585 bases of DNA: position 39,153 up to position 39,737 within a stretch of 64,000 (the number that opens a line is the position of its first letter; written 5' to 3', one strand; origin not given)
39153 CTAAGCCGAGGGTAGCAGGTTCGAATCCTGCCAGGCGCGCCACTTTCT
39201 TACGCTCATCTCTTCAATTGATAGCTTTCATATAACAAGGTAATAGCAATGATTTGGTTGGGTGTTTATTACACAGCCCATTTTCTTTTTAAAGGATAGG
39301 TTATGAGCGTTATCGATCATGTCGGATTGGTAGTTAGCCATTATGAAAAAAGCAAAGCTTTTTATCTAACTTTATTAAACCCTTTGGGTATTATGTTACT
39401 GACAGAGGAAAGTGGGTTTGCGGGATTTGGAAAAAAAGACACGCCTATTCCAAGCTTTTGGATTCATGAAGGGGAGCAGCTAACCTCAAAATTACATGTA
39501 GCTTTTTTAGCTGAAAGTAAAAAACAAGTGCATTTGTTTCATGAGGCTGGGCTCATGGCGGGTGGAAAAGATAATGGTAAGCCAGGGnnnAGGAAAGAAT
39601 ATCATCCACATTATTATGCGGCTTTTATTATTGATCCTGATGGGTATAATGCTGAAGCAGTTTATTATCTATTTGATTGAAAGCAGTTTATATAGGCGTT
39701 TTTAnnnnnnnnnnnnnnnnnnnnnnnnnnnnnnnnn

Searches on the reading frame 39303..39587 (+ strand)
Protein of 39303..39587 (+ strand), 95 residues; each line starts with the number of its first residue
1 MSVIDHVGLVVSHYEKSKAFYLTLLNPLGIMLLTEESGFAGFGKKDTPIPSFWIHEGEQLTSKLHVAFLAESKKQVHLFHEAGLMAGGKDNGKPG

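Call 6: search_protein_families(library=pfam, proteins=[window:39303-39587:+], max_evalue=1)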
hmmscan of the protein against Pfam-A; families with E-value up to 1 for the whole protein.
window:39303-39587:+ (95 aa): 2 families
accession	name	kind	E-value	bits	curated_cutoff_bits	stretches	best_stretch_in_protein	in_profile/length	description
PF00903.31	Glyoxalase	-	0.00024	21.9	20.6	1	4-87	2-92/121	Glyoxalase/Bleomycin resistance protein/Dioxygenase superfamily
PF14506.12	CppA_N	-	0.12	12.8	25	1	13-60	10-54/124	CppA N-terminal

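Call 8: search_protein_families(library=ncbifam, proteins=[window:39303-39587:+], max_evalue=10)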
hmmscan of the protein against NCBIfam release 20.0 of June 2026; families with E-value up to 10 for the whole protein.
window:39303-39587:+ (95 aa): 1 family
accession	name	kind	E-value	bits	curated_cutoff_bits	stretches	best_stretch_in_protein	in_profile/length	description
NF050075.1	SMU1112c_YaeR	equivalog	0.00083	19.6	140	1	2-26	2-26/125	SMU1112c/YaeR family gloxylase I-like metalloprotein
